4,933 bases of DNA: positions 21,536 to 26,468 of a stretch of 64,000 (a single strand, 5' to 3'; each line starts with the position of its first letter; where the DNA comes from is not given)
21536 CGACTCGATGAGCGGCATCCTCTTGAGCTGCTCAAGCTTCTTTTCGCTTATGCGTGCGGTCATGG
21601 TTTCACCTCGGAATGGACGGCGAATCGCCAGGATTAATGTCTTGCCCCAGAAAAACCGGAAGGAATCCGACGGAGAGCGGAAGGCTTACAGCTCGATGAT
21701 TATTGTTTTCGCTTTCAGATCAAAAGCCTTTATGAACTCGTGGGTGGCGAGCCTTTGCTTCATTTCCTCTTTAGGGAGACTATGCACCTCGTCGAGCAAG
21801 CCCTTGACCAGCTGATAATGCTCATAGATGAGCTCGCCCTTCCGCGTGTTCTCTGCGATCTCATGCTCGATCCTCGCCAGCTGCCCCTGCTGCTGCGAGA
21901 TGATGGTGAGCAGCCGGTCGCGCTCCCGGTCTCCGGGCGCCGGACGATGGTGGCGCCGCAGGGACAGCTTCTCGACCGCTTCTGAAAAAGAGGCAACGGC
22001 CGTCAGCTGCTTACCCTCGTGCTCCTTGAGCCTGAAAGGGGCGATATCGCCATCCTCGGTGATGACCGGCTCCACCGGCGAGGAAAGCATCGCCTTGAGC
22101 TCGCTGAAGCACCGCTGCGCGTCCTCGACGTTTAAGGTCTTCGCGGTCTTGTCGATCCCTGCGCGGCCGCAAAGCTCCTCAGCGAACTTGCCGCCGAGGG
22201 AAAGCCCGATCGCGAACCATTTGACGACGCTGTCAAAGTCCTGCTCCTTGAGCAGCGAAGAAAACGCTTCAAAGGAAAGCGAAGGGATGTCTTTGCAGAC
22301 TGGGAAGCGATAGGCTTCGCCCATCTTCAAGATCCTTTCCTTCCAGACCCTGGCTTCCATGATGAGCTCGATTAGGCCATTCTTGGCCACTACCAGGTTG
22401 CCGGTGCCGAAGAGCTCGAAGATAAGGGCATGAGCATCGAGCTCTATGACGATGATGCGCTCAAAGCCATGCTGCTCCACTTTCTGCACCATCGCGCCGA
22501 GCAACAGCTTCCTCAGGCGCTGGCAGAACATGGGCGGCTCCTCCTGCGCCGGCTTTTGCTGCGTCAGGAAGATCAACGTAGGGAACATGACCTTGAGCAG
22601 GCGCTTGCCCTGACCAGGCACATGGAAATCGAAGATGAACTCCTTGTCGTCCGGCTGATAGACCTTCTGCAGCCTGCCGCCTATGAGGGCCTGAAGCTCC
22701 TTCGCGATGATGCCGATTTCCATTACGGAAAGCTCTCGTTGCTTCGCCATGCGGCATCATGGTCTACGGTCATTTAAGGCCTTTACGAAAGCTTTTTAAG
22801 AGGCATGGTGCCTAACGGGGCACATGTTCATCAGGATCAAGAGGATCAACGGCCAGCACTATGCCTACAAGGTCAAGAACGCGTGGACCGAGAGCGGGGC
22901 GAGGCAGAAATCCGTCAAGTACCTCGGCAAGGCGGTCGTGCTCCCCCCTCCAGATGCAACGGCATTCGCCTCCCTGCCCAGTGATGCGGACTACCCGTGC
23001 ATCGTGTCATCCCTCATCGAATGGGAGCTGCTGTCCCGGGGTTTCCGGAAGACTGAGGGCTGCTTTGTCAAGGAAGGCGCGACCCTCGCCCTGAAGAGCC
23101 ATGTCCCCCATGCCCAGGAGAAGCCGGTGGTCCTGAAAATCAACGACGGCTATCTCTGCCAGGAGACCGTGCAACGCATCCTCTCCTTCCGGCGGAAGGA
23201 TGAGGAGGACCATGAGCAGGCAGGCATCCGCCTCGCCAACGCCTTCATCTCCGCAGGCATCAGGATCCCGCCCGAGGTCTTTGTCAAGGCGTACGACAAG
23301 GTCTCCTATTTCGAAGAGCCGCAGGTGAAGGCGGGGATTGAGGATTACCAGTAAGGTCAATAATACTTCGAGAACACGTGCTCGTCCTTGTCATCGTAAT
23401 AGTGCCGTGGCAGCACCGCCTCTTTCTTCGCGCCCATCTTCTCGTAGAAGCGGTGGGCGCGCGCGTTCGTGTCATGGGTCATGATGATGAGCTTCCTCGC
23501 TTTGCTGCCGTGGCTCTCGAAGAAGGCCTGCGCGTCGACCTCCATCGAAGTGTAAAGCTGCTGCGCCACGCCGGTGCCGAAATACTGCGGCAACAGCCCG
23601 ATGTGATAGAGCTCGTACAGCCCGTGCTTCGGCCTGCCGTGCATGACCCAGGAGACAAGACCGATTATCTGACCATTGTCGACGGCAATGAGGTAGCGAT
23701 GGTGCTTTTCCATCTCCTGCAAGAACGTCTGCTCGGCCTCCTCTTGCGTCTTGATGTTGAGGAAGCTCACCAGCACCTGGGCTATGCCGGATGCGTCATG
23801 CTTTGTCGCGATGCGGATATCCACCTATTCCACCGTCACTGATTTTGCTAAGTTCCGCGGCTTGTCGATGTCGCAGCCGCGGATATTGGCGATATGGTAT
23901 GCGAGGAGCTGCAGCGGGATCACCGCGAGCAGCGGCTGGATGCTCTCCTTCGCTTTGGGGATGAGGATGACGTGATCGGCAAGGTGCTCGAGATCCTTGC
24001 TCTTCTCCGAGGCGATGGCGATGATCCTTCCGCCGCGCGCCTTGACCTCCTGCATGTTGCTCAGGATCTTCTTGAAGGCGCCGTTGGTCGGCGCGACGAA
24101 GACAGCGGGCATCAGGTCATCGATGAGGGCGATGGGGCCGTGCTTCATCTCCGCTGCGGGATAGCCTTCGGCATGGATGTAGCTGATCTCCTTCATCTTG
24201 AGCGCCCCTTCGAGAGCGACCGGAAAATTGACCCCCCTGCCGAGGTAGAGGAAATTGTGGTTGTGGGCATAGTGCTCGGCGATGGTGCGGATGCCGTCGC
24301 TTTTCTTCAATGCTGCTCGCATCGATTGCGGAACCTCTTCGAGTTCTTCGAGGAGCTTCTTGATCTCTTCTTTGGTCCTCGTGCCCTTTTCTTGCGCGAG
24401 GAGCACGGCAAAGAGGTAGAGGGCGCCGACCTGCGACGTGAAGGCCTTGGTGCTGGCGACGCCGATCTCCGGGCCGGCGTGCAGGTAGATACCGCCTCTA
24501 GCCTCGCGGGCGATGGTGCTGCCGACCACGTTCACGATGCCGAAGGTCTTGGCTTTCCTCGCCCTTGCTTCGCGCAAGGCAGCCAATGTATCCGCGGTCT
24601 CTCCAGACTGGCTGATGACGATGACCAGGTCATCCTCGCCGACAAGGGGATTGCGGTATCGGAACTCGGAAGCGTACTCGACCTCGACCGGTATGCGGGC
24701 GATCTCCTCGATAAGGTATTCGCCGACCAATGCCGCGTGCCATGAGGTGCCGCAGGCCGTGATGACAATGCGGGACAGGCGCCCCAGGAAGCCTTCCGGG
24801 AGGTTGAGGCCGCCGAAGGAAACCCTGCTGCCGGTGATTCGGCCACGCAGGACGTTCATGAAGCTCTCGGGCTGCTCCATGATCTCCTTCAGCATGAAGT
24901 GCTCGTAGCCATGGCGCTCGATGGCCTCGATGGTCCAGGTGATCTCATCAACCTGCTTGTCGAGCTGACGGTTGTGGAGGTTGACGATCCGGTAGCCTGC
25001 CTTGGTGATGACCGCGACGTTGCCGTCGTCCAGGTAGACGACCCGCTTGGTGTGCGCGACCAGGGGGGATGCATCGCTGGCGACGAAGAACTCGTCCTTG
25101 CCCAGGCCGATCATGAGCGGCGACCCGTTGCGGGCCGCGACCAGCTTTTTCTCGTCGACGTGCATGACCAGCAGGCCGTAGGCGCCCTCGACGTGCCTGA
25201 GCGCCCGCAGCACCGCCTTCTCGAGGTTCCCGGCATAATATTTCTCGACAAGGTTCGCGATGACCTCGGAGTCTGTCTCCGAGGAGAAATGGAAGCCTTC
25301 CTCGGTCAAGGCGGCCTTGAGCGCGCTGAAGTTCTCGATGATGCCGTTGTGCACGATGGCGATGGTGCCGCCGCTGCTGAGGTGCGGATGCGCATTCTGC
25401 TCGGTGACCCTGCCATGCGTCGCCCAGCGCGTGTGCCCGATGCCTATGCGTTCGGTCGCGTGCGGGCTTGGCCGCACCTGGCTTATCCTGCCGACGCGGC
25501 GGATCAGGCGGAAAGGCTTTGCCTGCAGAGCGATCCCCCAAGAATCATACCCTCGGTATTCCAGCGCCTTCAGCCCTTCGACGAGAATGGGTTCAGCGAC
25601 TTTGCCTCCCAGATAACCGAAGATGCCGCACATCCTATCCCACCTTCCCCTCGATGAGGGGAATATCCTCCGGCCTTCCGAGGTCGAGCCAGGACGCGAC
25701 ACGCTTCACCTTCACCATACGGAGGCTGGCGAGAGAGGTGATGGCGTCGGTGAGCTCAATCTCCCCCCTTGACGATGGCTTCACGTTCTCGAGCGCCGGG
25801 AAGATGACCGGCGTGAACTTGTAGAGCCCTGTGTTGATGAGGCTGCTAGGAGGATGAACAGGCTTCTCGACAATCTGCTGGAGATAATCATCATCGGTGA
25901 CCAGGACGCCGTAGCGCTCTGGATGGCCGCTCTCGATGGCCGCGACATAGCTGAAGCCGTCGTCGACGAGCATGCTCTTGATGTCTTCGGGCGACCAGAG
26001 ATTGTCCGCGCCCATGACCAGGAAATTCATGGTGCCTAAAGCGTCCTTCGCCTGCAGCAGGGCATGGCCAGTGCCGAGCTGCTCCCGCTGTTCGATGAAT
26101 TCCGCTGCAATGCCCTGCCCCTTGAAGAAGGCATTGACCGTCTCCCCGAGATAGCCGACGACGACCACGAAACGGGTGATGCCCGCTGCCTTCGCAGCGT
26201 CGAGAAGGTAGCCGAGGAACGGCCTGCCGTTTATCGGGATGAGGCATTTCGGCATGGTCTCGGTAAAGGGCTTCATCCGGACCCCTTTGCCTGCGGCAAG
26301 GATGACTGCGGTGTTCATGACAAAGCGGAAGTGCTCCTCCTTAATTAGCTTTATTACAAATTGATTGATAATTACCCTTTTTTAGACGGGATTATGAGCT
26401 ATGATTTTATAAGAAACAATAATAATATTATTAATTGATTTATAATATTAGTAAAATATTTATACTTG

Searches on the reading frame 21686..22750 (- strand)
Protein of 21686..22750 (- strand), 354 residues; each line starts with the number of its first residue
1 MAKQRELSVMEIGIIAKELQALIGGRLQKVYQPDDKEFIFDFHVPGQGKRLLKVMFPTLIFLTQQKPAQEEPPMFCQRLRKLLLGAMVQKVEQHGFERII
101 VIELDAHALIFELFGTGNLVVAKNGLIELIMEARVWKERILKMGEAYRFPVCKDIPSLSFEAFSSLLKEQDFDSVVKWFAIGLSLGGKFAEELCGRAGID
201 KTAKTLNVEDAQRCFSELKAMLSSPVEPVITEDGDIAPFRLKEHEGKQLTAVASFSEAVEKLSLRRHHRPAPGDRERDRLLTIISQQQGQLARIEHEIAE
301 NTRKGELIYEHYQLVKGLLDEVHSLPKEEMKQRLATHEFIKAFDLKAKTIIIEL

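Call 82: search_protein_families(library=pfam, proteins=[window:21686-22750:-], max_evalue=0.0001)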
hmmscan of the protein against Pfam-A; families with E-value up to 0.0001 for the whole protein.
window:21686-22750:- (354 aa): 1 family
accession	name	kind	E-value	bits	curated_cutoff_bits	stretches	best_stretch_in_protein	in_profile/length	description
PF05833.16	NFACT_N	-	1.8e-36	126.4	31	1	15-332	8-356/456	NFACT N-terminal and middle domains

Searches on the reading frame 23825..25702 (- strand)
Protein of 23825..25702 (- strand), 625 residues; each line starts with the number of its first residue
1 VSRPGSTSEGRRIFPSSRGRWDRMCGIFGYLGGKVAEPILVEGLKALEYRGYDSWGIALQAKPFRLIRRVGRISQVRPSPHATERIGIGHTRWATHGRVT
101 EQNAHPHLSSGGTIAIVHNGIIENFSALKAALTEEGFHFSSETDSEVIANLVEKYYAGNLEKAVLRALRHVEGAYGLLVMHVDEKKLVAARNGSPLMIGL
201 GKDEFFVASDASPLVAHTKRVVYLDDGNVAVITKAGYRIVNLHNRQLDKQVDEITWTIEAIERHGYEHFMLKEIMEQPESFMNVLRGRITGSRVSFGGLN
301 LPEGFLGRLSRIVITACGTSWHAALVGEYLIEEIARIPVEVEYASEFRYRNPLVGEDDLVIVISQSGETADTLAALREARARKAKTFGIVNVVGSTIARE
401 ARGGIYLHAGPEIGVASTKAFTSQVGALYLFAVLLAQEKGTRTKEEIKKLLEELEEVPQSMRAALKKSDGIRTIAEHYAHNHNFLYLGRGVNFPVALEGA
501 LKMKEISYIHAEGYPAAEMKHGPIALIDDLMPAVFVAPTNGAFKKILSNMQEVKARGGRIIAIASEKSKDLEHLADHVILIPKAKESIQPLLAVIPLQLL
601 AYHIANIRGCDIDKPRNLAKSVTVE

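Call 7: search_protein_families(library=pfam, proteins=[window:23825-25702:-], max_evalue=0.01)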
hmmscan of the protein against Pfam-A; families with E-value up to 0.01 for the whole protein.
window:23825-25702:- (625 aa): 6 families
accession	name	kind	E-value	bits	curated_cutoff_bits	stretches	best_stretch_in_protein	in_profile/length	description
PF01380.27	SIS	-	9.4e-65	216.8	25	2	311-433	7-130/131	SIS domain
PF13522.11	GATase_6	-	1.5e-19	70.7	27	1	83-209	9-129/130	Glutamine amidotransferase domain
PF13537.11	GATase_7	-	1.6e-16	60.9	25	1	98-215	7-122/123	Glutamine amidotransferase domain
PF13230.11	GATase_4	-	0.00033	20.1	23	1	86-148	73-133/272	Glutamine amidotransferases class-II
PF13580.11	SIS_2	-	0.0011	19.4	27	0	343-389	91-136/138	SIS domain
PF12732.12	YtxH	-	0.0056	17.5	37.5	0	431-462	14-45/71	YtxH-like protein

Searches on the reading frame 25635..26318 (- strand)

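Call 7: search_protein_families(library=pfam, proteins=[window:25635-26318:-], max_evalue=0.01)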
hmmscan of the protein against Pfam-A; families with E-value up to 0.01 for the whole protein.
window:25635-26318:- (227 aa): 3 families
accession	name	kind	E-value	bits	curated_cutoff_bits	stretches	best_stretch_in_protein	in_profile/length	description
PF00483.29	NTP_transferase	-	1.1e-31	110.8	21.2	1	4-219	2-235/245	Nucleotidyl transferase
PF12804.13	NTP_transf_3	-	1.2e-14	55.2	27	1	4-117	1-108/160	MobA-like NTP transferase domain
PF01128.25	IspD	-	0.0033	17.6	27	1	4-55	3-51/221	2-C-methyl-D-erythritol 4-phosphate cytidylyltransferase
